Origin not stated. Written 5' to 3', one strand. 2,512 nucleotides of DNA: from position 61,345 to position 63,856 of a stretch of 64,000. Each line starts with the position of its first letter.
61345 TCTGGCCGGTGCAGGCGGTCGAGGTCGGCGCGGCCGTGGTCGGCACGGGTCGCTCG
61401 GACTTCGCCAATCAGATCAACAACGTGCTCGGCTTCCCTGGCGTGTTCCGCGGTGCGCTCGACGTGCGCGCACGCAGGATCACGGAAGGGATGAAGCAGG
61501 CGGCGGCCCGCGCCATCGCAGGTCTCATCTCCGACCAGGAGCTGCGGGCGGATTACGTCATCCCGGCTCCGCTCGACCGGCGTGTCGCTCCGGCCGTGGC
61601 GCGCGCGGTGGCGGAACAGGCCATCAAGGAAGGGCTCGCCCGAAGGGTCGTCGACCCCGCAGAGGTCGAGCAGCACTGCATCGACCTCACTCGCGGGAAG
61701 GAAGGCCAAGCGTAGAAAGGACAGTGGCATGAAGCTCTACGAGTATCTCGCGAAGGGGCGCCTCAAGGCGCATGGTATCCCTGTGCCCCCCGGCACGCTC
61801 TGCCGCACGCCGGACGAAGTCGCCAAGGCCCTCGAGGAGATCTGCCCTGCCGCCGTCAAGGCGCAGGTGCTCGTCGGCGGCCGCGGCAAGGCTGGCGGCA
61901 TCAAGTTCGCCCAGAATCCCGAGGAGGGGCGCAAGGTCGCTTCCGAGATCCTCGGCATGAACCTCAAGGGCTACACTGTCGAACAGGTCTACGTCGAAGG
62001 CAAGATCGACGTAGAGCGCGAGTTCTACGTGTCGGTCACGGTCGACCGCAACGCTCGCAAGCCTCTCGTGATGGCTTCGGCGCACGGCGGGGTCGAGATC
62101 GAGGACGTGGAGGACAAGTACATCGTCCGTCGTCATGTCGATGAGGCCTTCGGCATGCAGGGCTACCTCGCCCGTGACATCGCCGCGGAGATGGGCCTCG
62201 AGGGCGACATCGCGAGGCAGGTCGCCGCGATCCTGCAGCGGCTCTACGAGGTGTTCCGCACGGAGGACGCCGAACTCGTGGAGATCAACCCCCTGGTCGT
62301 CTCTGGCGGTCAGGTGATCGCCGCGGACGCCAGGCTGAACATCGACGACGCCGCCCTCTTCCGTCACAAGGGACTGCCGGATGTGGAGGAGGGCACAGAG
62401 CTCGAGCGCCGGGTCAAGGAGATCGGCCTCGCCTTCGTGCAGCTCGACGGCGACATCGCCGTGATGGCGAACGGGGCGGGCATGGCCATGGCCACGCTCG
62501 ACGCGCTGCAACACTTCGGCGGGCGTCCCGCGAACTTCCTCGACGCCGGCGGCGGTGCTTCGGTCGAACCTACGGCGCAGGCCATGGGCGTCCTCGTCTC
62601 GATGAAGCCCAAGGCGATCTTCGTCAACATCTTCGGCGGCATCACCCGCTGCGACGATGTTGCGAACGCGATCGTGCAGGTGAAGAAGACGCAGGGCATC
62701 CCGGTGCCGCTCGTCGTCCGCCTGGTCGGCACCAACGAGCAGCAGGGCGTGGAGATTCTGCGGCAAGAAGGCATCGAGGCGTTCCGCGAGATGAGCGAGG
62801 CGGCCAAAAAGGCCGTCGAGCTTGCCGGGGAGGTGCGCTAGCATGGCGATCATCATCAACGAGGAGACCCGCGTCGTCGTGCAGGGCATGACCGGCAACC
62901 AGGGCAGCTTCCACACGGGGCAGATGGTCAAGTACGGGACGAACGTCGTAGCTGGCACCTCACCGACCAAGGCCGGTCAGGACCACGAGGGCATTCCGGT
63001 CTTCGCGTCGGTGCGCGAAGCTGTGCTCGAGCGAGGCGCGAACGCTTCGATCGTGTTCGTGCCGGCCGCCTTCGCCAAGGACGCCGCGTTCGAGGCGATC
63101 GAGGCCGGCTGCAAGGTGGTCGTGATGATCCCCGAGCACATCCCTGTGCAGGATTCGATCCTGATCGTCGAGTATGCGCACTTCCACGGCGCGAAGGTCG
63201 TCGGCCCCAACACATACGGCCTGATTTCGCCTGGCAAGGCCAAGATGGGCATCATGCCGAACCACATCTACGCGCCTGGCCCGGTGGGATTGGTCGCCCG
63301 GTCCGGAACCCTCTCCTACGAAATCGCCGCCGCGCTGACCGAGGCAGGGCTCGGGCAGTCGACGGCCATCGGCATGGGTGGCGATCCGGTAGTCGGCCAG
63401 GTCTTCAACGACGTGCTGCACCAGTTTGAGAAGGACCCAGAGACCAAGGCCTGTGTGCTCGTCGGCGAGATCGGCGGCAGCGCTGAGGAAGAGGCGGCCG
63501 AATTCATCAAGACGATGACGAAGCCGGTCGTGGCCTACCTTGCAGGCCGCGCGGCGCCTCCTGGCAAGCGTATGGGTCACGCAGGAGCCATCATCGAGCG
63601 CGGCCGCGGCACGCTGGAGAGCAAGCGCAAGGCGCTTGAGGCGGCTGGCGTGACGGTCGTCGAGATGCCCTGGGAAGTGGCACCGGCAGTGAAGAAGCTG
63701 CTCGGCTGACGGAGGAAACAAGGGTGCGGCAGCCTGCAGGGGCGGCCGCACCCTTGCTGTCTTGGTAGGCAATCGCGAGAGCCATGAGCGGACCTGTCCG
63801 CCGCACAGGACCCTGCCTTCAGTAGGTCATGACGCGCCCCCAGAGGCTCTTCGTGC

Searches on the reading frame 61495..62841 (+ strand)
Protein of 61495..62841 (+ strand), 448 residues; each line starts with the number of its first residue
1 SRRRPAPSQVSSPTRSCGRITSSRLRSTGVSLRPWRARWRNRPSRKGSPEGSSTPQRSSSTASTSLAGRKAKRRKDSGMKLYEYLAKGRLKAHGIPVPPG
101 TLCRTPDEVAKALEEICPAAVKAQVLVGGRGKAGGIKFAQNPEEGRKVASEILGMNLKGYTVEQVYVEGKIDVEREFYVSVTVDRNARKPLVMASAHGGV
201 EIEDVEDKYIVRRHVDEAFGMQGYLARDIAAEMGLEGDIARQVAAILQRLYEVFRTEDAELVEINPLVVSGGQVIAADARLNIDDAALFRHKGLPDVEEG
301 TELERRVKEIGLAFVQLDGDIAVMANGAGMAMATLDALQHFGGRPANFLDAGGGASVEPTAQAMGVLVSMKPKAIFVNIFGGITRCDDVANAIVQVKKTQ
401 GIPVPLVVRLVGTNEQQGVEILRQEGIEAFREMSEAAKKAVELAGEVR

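Call 32: search_protein_families(library=ncbifam, proteins=[window:61495-62841:+], max_evalue=1e-8)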
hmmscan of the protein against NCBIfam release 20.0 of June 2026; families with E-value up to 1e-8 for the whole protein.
window:61495-62841:+ (448 aa): 3 families
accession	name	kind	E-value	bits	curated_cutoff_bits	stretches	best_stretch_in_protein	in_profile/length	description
TIGR01016.1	sucCoAbeta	subfamily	4.1e-127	424.3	375.55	1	79-444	1-385/386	succinate-CoA ligase subunit beta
NF001913.0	PRK00696.1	equivalog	1.2e-124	416.3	370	1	79-445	1-386/388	ADP-forming succinate--CoA ligase subunit beta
NF010647.0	PRK14046.1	equivalog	1.7e-94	317.1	604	1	79-444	1-385/392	malate--CoA ligase subunit beta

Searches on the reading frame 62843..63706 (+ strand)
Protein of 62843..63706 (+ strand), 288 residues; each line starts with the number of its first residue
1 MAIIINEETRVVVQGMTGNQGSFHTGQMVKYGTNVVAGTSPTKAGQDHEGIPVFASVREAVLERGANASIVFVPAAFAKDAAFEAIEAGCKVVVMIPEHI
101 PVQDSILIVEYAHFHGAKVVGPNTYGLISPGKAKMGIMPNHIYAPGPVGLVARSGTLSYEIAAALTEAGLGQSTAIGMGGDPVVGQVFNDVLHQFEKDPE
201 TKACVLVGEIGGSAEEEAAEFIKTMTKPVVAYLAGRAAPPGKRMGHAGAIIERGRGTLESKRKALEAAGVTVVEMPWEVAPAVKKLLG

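Call 66: find_encoding_contigs(protein=window:62843-63706:+, flank=10000, max_places=2)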
Protein window:62843-63706:+ (288 aa): 10 contigs read that carry it; 2 places shown.
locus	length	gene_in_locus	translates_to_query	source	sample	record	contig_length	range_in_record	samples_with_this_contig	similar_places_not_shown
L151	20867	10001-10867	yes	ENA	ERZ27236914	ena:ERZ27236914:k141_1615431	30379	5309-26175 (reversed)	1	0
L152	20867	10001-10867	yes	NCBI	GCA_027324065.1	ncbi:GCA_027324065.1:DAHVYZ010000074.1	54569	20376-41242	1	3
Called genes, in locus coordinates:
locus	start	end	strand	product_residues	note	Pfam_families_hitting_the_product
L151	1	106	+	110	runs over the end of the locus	PF02583:Trns_repr_metal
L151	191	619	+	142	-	PF03100:CcmE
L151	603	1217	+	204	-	-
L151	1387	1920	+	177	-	PF00005:ABC_tran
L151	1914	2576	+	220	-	PF03379:CcmB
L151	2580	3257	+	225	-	PF01578:Cytochrom_C_asm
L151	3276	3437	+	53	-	-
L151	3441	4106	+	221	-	PF05949:DUF881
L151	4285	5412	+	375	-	PF00285:Citrate_synt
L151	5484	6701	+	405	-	PF00180:Iso_dh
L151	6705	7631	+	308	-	PF00056:Ldh_1_N, PF02866:Ldh_1_C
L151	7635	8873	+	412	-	PF00390:malic, PF03949:Malic_M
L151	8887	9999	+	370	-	PF02786:CPSase_L_D2 (faint), PF08442:ATP-grasp_2, PF13549:ATP-grasp_5, PF24948:Citrate_synth_N, PF00549:Ligase_CoA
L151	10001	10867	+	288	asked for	PF02629:CoA_binding, PF13380:CoA_binding_2 (faint), PF00549:Ligase_CoA, PF13607:Succ_CoA_lig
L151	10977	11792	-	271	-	PF02679:ComA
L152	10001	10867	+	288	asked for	PF02629:CoA_binding, PF13380:CoA_binding_2 (faint), PF00549:Ligase_CoA, PF13607:Succ_CoA_lig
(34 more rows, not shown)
